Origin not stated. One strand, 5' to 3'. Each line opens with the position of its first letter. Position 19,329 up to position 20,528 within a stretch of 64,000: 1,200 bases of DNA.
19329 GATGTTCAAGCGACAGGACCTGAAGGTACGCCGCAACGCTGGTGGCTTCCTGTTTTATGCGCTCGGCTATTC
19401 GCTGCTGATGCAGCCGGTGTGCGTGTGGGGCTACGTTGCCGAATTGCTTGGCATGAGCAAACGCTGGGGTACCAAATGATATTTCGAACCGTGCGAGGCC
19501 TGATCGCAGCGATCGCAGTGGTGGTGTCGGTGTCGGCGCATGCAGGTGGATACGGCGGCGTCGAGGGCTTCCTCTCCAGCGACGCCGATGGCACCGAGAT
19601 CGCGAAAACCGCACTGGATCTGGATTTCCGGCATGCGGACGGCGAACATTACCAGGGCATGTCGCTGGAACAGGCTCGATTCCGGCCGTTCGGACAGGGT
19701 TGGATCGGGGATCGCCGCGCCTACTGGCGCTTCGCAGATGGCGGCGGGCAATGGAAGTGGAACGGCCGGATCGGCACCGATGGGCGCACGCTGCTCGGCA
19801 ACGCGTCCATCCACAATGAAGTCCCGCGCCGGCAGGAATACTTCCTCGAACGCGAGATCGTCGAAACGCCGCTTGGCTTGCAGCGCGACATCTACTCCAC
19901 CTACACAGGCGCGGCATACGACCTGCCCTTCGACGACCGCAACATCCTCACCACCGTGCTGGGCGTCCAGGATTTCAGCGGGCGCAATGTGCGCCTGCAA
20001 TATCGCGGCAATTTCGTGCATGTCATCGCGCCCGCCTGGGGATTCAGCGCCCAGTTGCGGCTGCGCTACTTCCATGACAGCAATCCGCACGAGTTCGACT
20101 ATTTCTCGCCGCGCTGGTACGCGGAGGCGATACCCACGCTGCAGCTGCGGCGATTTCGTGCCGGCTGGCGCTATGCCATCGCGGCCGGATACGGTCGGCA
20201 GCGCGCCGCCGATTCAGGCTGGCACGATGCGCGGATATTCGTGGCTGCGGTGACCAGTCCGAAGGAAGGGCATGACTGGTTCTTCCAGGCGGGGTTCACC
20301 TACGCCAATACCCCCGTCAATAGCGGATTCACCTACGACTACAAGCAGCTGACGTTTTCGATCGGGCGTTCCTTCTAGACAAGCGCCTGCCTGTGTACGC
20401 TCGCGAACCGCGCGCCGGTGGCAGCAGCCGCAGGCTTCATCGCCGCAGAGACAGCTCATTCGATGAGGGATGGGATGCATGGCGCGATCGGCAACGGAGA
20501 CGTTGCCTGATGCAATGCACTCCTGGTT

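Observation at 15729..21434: Five copies of a 16-bp CRP-like box confined to the gaps around three Crp/Fnr paralogs and a synthase-porin pair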

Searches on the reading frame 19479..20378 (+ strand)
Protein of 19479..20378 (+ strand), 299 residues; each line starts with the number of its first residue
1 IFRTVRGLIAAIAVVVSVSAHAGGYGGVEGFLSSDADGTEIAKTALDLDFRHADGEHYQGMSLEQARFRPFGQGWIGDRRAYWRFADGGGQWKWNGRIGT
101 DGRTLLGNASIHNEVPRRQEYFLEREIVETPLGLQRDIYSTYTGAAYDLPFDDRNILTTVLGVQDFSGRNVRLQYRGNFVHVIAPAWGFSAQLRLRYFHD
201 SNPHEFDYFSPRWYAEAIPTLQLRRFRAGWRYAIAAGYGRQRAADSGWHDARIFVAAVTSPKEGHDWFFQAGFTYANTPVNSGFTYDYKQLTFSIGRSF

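Call 15: search_protein_families(library=pfam, proteins=[window:19479-20378:+], max_evalue=0.01)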
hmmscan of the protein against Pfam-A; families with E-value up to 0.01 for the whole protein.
window:19479-20378:+ (299 aa): 0 families

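Call 16: search_protein_families(library=ncbifam, proteins=[window:19479-20378:+], max_evalue=0.01)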
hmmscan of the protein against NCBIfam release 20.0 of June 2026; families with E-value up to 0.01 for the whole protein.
window:19479-20378:+ (299 aa): 0 families

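Call 45: find_homologous_proteins(query=window:19479-20378:+, max_evalue=0.00001)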
Query window:19479-20378:+ (299 aa): 214 proteins with E <= 0.00001 among 2165 candidates; the best 120 are listed.
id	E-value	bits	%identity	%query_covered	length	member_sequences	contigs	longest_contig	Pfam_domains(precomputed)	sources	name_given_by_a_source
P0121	2.8e-203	692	100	100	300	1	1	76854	-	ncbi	-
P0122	5.9e-163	560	79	100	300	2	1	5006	-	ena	-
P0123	7.5e-152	523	77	98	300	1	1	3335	-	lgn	-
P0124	9.7e-147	507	71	98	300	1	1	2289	PF21197.4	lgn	-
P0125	1.7e-146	506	73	98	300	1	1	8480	-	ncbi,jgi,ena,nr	ncbi:MAG TPA: hypothetical protein VK660_06235 [Xanthomonadaceae bacterium]|jgi:hypothetical protein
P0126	5.3e-146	504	72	100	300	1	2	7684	-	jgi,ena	-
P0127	6.5e-143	494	70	100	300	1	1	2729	-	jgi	jgi:hypothetical protein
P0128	1.6e-142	493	72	98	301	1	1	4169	-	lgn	-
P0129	2.7e-142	492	71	98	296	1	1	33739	-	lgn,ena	-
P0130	1.7e-141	489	71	98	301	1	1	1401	PF21197.4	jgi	-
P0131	2.1e-140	486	71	98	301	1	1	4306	-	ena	-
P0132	3.3e-134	465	69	95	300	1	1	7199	-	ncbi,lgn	-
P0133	6.0e-132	458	69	93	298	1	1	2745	-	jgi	jgi:hypothetical protein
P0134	1.1e-131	457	71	93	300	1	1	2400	-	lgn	-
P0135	2.2e-130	453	66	99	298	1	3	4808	-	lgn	-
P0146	1.5e-124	434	64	96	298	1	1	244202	-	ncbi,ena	-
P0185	5.7e-101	356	56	91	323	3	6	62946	PF21197.4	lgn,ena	-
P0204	2.9e-94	334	55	91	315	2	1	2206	PF21197.4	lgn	-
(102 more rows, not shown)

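Call 46: find_encoding_contigs(protein=P0126, flank=8000, max_places=3)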
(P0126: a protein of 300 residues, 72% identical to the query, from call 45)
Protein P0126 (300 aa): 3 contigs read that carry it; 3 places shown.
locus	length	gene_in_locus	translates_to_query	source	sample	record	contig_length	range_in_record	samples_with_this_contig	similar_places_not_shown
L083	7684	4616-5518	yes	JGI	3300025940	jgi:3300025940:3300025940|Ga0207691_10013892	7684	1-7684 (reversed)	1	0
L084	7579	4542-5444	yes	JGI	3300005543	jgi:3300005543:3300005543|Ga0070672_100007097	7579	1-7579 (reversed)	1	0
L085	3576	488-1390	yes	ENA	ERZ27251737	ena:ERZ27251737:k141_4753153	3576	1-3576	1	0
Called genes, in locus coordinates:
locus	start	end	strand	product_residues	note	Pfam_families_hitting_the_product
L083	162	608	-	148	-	PF09537:DUF2383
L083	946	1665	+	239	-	PF00027:cNMP_binding (weak), PF13545:HTH_Crp_2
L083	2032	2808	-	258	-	-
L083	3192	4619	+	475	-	PF13506:Glyco_transf_21, PF13641:Glyco_tranf_2_3, PF00535:Glycos_transf_2, PF10111:Glyco_tranf_2_2, PF03142:Chitin_synth_2, PF13632:Glyco_trans_2_3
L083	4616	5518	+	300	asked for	-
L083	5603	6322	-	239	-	PF13545:HTH_Crp_2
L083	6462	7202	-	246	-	PF13545:HTH_Crp_2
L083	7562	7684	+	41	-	?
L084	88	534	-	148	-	PF09537:DUF2383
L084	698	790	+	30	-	-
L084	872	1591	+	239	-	PF00027:cNMP_binding (weak), PF13545:HTH_Crp_2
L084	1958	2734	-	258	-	-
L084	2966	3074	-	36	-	-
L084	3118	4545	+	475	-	PF13506:Glyco_transf_21, PF13641:Glyco_tranf_2_3, PF00535:Glycos_transf_2, PF10111:Glyco_tranf_2_2, PF03142:Chitin_synth_2, PF13632:Glyco_trans_2_3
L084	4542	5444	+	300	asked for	-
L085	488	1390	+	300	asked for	-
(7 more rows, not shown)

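Call 47: find_encoding_contigs(protein=P0125, flank=8000, max_places=3)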
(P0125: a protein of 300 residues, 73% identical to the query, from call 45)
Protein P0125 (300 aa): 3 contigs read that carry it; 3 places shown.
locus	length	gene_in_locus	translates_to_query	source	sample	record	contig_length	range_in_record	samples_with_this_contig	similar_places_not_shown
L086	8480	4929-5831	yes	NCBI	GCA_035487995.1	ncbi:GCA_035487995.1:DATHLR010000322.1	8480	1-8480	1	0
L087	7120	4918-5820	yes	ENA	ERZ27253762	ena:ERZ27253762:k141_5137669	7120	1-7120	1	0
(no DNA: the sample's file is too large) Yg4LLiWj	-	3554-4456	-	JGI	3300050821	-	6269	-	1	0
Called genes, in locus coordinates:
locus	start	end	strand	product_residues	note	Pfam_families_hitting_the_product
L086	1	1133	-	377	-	PF05860:TPS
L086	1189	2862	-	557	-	PF07244:POTRA (weak), PF08479:POTRA_2, PF03865:ShlB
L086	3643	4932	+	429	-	PF13506:Glyco_transf_21, PF00535:Glycos_transf_2, PF10111:Glyco_tranf_2_2 (weak), PF13641:Glyco_tranf_2_3, PF03142:Chitin_synth_2, PF13632:Glyco_trans_2_3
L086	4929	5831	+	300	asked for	-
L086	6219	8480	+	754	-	PF00989:PAS, PF13426:PAS_9, PF00989:PAS, PF13426:PAS_9, PF00989:PAS, PF13426:PAS_9, PF00989:PAS, PF08448:PAS_4, +4 more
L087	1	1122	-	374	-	?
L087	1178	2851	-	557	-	PF07244:POTRA (weak), PF08479:POTRA_2, PF03865:ShlB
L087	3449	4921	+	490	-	PF13506:Glyco_transf_21, PF00535:Glycos_transf_2, PF10111:Glyco_tranf_2_2 (weak), PF13641:Glyco_tranf_2_3, PF03142:Chitin_synth_2, PF13632:Glyco_trans_2_3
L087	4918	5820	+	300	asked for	-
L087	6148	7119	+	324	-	?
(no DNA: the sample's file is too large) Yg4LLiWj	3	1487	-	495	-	?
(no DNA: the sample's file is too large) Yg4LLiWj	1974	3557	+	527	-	PF13506:Glyco_transf_21, PF00535:Glycos_transf_2, PF10111:Glyco_tranf_2_2 (weak), PF13641:Glyco_tranf_2_3, PF03142:Chitin_synth_2, PF13632:Glyco_trans_2_3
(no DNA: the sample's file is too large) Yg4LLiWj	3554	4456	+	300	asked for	-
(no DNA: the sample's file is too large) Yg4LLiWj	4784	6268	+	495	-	?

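Call 48: find_encoding_contigs(protein=P0129, flank=8000, max_places=3)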
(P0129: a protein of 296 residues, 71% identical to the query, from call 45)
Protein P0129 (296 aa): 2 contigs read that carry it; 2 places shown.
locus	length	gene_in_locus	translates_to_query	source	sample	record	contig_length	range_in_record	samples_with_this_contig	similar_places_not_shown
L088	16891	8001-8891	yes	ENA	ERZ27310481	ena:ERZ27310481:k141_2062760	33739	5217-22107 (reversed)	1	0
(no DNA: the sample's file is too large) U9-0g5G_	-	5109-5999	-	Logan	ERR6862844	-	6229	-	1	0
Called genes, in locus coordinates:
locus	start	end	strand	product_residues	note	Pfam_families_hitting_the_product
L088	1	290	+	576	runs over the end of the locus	PF09972:DUF2207, PF20990:DUF2207_C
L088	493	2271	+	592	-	PF05231:MASE1, PF00989:PAS (weak), PF08448:PAS_4, PF00990:GGDEF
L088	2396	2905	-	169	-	-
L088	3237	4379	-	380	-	-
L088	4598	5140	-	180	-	PF02627:CMD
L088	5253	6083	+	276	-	PF12852:Cupin_6, PF00165:HTH_AraC, PF12833:HTH_18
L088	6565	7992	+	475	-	PF13506:Glyco_transf_21, PF13641:Glyco_tranf_2_3, PF00535:Glycos_transf_2, PF10111:Glyco_tranf_2_2 (weak), PF01644:Chitin_synth_1 (faint), PF03142:Chitin_synth_2, PF13632:Glyco_trans_2_3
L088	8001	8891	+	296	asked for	-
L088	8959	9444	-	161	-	PF06983:3-dmu-9_3-mt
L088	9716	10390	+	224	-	PF01841:Transglut_core (weak)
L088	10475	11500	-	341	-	-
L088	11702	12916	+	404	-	PF02983:Pro_Al_protease, PF00089:Trypsin (weak)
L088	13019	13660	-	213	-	PF02798:GST_N, PF13409:GST_N_2, PF13417:GST_N_3, PF00043:GST_C (weak)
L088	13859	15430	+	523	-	PF00501:AMP-binding, PF13193:AMP-binding_C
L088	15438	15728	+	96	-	-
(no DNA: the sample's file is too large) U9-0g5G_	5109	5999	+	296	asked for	-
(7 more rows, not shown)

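Call 49: find_encoding_contigs(protein=P0146, flank=8000, max_places=3)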
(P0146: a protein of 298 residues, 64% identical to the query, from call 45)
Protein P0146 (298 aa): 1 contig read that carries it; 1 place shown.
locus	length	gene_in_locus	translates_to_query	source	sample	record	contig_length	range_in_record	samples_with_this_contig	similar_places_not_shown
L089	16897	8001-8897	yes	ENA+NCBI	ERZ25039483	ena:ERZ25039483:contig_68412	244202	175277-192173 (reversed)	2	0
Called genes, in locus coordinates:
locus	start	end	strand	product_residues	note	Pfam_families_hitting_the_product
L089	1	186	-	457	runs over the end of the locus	PF00815:Histidinol_dh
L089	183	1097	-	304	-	PF01634:HisG, PF08029:HisG_C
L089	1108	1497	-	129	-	-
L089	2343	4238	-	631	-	PF00221:Lyase_aromatic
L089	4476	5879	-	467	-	PF13393:tRNA-synt_His, PF00587:tRNA-synt_2b (weak), PF03129:HGTP_anticodon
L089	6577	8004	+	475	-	PF13506:Glyco_transf_21, PF13641:Glyco_tranf_2_3, PF00535:Glycos_transf_2, PF10111:Glyco_tranf_2_2, PF03142:Chitin_synth_2, PF13632:Glyco_trans_2_3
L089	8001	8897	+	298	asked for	-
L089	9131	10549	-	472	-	PF04966:OprB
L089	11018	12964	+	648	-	PF01011:PQQ, PF13360:PQQ_2, PF13570:Beta-prop_ACSF4 (faint), PF01011:PQQ, PF13360:PQQ_2 (weak)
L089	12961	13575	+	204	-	PF00034:Cytochrom_C, PF13442:Cytochrome_CBB3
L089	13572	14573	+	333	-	PF00116:COX2, PF00034:Cytochrom_C, PF13442:Cytochrome_CBB3 (faint)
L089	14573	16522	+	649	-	PF00115:COX1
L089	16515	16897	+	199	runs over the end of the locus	PF00510:COX3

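Call 64: search_protein_families(library=pfam, proteins=[window:19479-20378:+, P0124, P0185], max_evalue=1)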
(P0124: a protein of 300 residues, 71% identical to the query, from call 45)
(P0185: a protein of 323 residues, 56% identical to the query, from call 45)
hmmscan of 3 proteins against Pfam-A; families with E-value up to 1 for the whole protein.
window:19479-20378:+ (299 aa): 0 families

P0124 (300 aa): 1 family
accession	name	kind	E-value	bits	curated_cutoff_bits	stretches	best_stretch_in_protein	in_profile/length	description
PF21197.3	PgaA_barrel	-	2.8e-06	27.1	27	1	115-247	104-243/294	PgaA membrane beta barrel domain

P0185 (323 aa): 2 families
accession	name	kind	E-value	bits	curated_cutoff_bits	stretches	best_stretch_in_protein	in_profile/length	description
PF21197.3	PgaA_barrel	-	9.6e-06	25.4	27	1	176-269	143-242/294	PgaA membrane beta barrel domain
PF11239.13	DUF3040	-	0.3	11.8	24.7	1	4-32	39-68/84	Protein of unknown function (DUF3040)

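Call 66: search_solved_structures(query=A5, max_evalue=1)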
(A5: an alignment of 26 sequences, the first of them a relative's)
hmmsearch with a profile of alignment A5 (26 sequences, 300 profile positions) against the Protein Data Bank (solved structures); distinct sequences matched with E-value up to 1: 0.

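Call 70: predict_structure(alignment_id=A5)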
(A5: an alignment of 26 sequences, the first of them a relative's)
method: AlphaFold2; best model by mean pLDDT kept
length: 300 residues; sequences in the alignment: 26
mean_pLDDT: 88.6   pTM: 0.81
mean pLDDT of the five models: 88.6, 88.3, 87.6, 87.3, 85.4
residues with pLDDT >= 90: 188; 70-90: 84; 50-70: 26; < 50: 2
segments of 3 or more residues with pLDDT < 50: none
pLDDT, mean of each block of 10 residues (from residue 1): 65 63 80 89 95 89 94 88 94 94 93 93 92 82 95 92 87 94 95 96 76 93 95 97 92 97 82 94 68 93
secondary structure, 60 per line:
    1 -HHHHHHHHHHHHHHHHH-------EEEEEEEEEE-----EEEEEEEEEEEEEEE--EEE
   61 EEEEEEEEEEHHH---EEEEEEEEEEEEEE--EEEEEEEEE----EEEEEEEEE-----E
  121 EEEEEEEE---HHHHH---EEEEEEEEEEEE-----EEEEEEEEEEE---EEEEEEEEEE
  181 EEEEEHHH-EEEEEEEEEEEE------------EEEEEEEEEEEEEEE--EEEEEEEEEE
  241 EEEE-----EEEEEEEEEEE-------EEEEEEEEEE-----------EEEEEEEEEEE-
elements in order: H2-18 E26-35 E41-55 E58-70 E77-90 E93-101 E106-114 E120-128 H132-136 E140-151 E157-167 E171-185 E190-201 E214-228 E231-244 E250-260 E268-277 E289-299

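Call 74: fold_search(model_id=the predicted structure, library=pdb)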
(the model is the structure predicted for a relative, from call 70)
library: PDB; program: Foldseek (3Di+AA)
matches with E <= 10: 917; with E <= 0.001: 141
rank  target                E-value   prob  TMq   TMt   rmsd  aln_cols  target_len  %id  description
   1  2wvp                  7.5e-08  1.00  0.49  0.55  11.5       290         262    9  Synthetically modified OmpG (released 2010-07-14)
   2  4y25                  4.1e-07  1.00  0.66  0.68   5.1       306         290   14  Bacterial polysaccharide outer membrane secretin (released 2016-03-16)
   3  9b8h_A                6.8e-07  1.00  0.65  0.36   5.7       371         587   10  Cryo-EM structure of E. coli cellulose synthase subunit C with cellotetraose (released 2025-02-19)
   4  2f1c                  8.2e-07  1.00  0.47  0.53  11.4       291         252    8  Crystal structure of the monomeric porin OmpG (released 2006-06-27)
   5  6tzk                  2.6e-06  1.00  0.66  0.45   5.5       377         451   10  Bacterial cellulose synthase outermembrane channel BcsC with terminal TPR repeat (released 2019-10-23)
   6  1uyn                  2.7e-06  1.00  0.36  0.38  18.3       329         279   11  Translocator domain of autotransporter NalP from Neisseria meningitidis (released 2004-03-18)
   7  5dl7                  6.5e-06  1.00  0.43  0.35   9.0       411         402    8  Crystal structure of Acinetobacter baumannii OccAB3 (released 2016-02-03)
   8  7q5c                  7.9e-06  1.00  0.46  0.52  11.6       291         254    9  Crystal structure of OmpG in space group 96 (released 2022-11-16)
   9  2y0l                  7.9e-06  1.00  0.43  0.38   8.7       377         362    9  Crystal Structure of Pseudomonas Aeruginosa OpdO (released 2011-12-21)
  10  9h80_M                1.3e-05  1.00  0.58  0.47   6.2       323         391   14  Structure of the outer membrane exopolysaccharide transporter PelBC (released 2025-06-11)
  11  4ctd_B                2.3e-05  1.00  0.48  0.59  10.1       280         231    8  X-ray structure of an engineered OmpG loop6-deletion (released 2014-08-13)
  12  1gfo                  2.3e-05  1.00  0.45  0.41   8.9       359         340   10  OMPF PORIN (MUTANT R132P) (released 1996-12-07)
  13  2qom_A                2.3e-05  1.00  0.29  0.31  15.4       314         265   10  The crystal structure of the E.coli EspP autotransporter Beta-domain. (released 2007-11-13)
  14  4frt_B                2.4e-05  1.00  0.45  0.38   9.0       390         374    9  Crystal Structure of Pseudomonas aeruginosa OccK7 (OpdD) (released 2013-07-24)
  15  5ldv                  2.6e-05  1.00  0.42  0.34  10.1       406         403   10  Crystal Structures of MOMP from Campylobacter jejuni (released 2016-10-26)
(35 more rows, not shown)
